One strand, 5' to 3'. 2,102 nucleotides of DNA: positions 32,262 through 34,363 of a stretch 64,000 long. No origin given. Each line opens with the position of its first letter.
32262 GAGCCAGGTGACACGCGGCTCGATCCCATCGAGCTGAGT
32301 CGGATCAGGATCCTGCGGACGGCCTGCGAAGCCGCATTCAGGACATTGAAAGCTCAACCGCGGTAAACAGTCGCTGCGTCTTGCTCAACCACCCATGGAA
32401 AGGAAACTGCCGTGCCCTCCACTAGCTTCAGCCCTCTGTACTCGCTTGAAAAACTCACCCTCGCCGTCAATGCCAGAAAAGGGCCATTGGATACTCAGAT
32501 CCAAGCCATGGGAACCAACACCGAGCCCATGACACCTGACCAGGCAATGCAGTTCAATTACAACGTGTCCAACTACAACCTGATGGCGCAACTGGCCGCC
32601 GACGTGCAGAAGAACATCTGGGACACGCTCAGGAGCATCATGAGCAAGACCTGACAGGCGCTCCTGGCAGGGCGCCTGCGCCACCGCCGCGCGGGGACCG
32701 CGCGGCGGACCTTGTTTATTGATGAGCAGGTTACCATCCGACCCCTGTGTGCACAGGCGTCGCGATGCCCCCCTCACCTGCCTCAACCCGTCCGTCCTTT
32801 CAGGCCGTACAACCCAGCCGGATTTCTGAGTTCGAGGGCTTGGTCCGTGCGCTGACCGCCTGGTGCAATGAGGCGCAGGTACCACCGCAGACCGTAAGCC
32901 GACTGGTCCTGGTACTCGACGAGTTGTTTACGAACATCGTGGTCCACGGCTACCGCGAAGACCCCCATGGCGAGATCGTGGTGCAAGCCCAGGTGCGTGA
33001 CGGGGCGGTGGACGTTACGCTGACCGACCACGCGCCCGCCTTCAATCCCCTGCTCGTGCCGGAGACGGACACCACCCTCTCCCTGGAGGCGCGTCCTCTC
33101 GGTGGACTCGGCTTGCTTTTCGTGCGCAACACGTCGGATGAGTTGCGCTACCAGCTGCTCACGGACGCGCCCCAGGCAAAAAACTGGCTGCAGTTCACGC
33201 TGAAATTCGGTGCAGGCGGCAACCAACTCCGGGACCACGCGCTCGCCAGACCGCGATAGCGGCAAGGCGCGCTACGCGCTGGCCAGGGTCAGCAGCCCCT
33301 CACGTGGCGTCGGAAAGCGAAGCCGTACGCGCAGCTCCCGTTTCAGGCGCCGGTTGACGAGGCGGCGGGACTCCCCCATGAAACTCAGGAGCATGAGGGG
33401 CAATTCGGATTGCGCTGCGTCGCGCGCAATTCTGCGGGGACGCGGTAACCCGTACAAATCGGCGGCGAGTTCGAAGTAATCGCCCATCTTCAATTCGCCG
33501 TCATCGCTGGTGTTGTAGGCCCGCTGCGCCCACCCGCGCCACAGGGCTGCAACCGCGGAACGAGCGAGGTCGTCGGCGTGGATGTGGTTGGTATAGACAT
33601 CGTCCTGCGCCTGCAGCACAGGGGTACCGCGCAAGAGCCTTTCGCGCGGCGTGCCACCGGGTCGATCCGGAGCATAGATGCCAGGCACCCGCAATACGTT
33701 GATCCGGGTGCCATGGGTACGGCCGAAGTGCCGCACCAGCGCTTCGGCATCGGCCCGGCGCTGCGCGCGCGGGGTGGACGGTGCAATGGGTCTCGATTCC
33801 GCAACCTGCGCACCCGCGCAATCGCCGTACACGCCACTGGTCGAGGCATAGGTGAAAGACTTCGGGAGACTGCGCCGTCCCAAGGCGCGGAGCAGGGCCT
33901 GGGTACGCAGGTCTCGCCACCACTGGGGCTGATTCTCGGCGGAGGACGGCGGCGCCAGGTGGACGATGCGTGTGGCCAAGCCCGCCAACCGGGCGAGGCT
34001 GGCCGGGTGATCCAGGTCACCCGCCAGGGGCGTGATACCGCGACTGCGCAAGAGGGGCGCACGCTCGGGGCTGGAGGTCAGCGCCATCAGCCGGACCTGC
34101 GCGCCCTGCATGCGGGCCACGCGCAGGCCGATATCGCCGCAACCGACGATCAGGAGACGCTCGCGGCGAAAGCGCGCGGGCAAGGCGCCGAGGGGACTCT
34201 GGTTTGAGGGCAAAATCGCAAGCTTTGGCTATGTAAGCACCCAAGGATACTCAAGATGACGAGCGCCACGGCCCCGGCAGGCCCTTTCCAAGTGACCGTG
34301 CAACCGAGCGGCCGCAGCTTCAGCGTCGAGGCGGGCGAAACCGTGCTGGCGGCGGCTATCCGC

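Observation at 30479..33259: Partner-switching kinase and STAS antagonist split across the structural operon, with no phosphatase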

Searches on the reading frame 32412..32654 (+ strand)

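Call 4: search_protein_families(library=pfam, proteins=[window:32412-32654:+], max_evalue=0.01)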
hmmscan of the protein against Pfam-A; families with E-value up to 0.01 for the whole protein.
window:32412-32654:+ (80 aa): 1 family
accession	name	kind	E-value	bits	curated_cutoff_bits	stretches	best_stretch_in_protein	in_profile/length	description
PF09392.15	T3SS_needle_F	-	0.0005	20.6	29.4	1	14-79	7-70/71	Type III secretion needle MxiH, YscF, SsaG, EprI, PscF, EscF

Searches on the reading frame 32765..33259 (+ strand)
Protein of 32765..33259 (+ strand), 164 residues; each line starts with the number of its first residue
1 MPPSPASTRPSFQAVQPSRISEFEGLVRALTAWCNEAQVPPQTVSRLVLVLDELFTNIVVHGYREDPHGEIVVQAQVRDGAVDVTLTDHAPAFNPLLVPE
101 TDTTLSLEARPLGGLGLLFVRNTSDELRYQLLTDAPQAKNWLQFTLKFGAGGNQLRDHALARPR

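Call 4: search_protein_families(library=pfam, proteins=[window:32765-33259:+], max_evalue=0.01)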
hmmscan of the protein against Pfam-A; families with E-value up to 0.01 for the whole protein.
window:32765-33259:+ (164 aa): 2 families
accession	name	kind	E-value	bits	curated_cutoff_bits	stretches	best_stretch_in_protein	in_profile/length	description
PF13581.12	HATPase_c_2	-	4.4e-23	82.1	27.4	1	23-131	8-116/127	Histidine kinase-like ATPase domain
PF02518.31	HATPase_c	-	5.6e-05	24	26.4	1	45-128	4-88/111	Histidine kinase-, DNA gyrase B-, and HSP90-like ATPase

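Call 15: find_homologous_proteins(query=window:32765-33259:+, max_evalue=0.00001)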
Query window:32765-33259:+ (164 aa): 61 proteins with E <= 0.00001 among 287 candidates.
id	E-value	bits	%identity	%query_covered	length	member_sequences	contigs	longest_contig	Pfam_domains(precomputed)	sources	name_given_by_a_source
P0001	4.8e-104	363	100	100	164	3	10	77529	PF13581.13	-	-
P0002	2.1e-62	228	73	85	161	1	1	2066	PF13581.13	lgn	-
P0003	5.9e-61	223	71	93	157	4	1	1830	PF13581.13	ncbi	-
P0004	6.2e-59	216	68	94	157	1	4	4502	PF13581.13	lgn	-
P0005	7.4e-59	216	69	90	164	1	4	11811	PF13581.13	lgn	-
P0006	1.3e-58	215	66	95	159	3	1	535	PF13581.13,PF02518.32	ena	-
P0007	1.4e-56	209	68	90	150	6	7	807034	PF13581.13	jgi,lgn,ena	-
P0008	1.1e-54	203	70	87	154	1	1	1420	PF13581.13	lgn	-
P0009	1.6e-53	199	66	90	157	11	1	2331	PF13581.13,PF02518.32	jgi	-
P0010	6.6e-53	197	66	90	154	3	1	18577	PF13581.13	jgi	jgi:anti-sigma regulatory factor (Ser/Thr protein kinase)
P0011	7.9e-53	197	63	92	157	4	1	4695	PF13581.13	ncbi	-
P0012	4.2e-49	185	59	92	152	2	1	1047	PF13581.13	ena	-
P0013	2.6e-48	182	62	85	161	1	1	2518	PF13581.13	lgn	-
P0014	3.3e-48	182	61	88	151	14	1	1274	PF13581.13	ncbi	-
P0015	4.6e-46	175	61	90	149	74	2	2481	PF13581.13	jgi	jgi:anti-sigma regulatory factor (Ser/Thr protein kinase)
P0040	2.5e-35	140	51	79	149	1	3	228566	PF13581.13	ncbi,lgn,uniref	ncbi:ATP-binding protein [Ramlibacter sp. MAHUQ-53]|uniref:ATP-binding protein n=1 Tax=unclassified 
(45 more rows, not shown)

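Call 16: find_encoding_contigs(protein=P0007, flank=10000, max_places=2)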
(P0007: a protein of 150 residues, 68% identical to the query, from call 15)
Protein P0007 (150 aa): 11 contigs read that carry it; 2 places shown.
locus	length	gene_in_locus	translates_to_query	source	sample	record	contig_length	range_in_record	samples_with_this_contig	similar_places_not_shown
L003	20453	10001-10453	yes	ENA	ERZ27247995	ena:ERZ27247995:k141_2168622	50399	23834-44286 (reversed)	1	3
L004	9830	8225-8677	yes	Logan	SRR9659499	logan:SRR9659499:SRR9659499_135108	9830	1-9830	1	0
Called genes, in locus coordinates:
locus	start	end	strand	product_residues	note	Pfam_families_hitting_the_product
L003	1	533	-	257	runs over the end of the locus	-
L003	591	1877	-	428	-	-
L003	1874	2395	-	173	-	PF12895:ANAPC3 (faint), PF13424:TPR_12 (faint), PF07719:TPR_2 (faint), PF14559:TPR_19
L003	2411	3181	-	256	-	-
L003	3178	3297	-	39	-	-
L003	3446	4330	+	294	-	-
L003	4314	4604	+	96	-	PF09059:TyeA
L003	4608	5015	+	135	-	-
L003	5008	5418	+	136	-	PF09474:Type_III_YscX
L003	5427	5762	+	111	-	PF12895:ANAPC3 (faint)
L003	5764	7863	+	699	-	PF00771:FHIPEP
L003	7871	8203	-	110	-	PF01740:STAS, PF13466:STAS_2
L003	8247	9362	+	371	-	PF16697:Yop-YscD_cpl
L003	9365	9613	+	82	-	-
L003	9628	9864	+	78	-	PF09392:T3SS_needle_F (weak)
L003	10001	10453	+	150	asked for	PF13581:HATPase_c_2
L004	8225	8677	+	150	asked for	PF13581:HATPase_c_2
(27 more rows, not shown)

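Call 17: find_encoding_contigs(protein=P0040, flank=10000, max_places=2)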
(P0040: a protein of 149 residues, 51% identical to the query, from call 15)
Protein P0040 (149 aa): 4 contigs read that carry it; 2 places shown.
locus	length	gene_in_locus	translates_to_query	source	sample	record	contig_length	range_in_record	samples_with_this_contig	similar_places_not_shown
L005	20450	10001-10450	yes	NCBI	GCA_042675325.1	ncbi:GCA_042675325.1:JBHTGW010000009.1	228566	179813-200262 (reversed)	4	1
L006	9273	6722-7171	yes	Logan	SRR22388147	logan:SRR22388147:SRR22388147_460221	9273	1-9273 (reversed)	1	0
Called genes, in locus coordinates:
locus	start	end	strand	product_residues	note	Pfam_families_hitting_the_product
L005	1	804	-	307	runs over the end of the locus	-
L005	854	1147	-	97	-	-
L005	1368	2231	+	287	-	PF07201:HrpJ (weak)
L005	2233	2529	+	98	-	PF09059:TyeA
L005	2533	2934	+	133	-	PF21665:Type_III_SycN (weak)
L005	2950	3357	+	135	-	PF09474:Type_III_YscX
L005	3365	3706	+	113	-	PF14559:TPR_19 (faint), PF13428:TPR_14 (faint), PF13432:TPR_16 (faint)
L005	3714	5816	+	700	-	PF00771:FHIPEP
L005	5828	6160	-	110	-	PF01740:STAS, PF13466:STAS_2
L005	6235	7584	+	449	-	PF16697:Yop-YscD_cpl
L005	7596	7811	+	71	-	-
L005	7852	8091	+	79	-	PF09392:T3SS_needle_F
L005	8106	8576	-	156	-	PF05932:CesT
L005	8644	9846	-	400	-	PF07228:SpoIIE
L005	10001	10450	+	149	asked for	PF13581:HATPase_c_2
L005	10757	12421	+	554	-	-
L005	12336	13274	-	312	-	PF01370:Epimerase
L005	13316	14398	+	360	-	PF00111:Fer2, PF00970:FAD_binding_6, PF00175:NAD_binding_1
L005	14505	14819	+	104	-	-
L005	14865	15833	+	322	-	PF03401:TctC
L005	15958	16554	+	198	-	PF13505:OMP_b-brl, PF01389:OmpA_membrane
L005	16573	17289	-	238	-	PF00005:ABC_tran, PF13304:AAA_21 (faint)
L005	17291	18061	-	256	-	PF00005:ABC_tran, PF13304:AAA_21 (faint), PF12399:BCA_ABC_TP_C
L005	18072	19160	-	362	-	PF02653:BPD_transp_2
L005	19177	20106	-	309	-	PF02653:BPD_transp_2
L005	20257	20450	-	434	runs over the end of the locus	PF05496:RuvB_N, PF13191:AAA_16 (faint), PF00004:AAA, PF07728:AAA_5 (faint), PF13173:AAA_14 (weak), PF13401:AAA_22 (faint), PF16193:AAA_assoc_2, PF12002:MgsA_C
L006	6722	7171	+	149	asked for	PF13581:HATPase_c_2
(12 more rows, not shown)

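Call 34: search_protein_families(library=pfam, proteins=[L005:8644-9846:-, L005:10757-12421:+, L005:8106-8576:-], max_evalue=0.1)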
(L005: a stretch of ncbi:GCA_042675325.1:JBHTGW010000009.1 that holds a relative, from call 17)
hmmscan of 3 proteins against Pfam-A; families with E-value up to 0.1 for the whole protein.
L005:8644-9846:- (400 aa): 1 family
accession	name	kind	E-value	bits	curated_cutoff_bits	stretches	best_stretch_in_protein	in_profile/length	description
PF07228.17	SpoIIE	-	1.3e-50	172.5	25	1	201-390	1-191/192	Stage II sporulation protein E (SpoIIE)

L005:10757-12421:+ (554 aa): 0 families

L005:8106-8576:- (156 aa): 1 family
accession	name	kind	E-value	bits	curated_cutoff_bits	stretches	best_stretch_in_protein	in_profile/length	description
PF05932.18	CesT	-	4.7e-22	78.8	22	1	6-123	2-118/119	Tir chaperone protein (CesT) family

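Call 64: search_solved_structures(query=window:32765-33259:+, max_evalue=0.01)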
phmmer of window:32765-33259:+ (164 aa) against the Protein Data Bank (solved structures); distinct sequences matched with E-value up to 0.01: 5.
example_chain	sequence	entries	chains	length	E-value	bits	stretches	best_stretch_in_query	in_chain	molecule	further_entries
1tid_A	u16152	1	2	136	1.7e-07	34.6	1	17-127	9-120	Anti-sigma F factor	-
1th8_A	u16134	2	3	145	1.9e-07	34.4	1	17-127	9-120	Anti-sigma F factor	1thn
1til_A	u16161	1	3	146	2e-07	34.4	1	17-127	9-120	Anti-sigma F factor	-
1l0o_A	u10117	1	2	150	2.1e-07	34.2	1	17-127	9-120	Anti-sigma F factor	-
6m36_A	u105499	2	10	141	7.9e-06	29.2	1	22-130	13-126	Serine-protein kinase RsbW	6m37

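Call 65: search_solved_structures(query=window:32765-33259:+, max_evalue=0.00001, show_alignments=2)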
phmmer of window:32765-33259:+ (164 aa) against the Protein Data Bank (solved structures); distinct sequences matched with E-value up to 0.00001: 5.
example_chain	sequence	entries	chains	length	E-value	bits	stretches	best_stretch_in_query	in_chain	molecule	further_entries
1tid_A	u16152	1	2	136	1.7e-07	34.6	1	17-127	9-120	Anti-sigma F factor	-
1th8_A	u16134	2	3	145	1.9e-07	34.4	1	17-127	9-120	Anti-sigma F factor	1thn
1til_A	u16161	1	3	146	2e-07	34.4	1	17-127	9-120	Anti-sigma F factor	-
1l0o_A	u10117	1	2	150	2.1e-07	34.2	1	17-127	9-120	Anti-sigma F factor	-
6m36_A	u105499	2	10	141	7.9e-06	29.2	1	22-130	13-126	Serine-protein kinase RsbW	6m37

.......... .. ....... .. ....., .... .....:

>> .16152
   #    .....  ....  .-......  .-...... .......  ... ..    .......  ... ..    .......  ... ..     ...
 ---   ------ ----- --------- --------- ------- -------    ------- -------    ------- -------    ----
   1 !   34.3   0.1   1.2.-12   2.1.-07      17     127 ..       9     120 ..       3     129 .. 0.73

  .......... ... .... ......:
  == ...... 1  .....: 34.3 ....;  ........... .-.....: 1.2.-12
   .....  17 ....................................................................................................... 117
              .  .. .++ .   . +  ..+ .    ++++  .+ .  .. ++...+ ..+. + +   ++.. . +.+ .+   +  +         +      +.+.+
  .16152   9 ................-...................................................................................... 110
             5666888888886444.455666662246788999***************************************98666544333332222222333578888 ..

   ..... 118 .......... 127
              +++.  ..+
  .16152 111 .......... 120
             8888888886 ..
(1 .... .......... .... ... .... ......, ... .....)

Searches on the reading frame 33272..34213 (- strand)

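Call 4: search_protein_families(library=pfam, proteins=[window:33272-34213:-], max_evalue=0.01)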
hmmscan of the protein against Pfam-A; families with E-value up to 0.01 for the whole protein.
window:33272-34213:- (313 aa): 4 families
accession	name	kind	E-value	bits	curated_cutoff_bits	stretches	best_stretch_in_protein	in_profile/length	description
PF01370.27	Epimerase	-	3.9e-12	46.5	20.9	1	33-234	16-238/240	NAD dependent epimerase/dehydratase family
PF16363.11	GDP_Man_Dehyd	-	4.8e-05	23.4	27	1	104-186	106-190/332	GDP-mannose 4,6 dehydratase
PF02254.24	TrkA_N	-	0.0034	18.1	23.8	1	21-87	2-69/116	TrkA-N domain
PF13460.12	NAD_binding_10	-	0.0034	17.7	27.2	1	26-224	4-181/184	NAD(P)H-binding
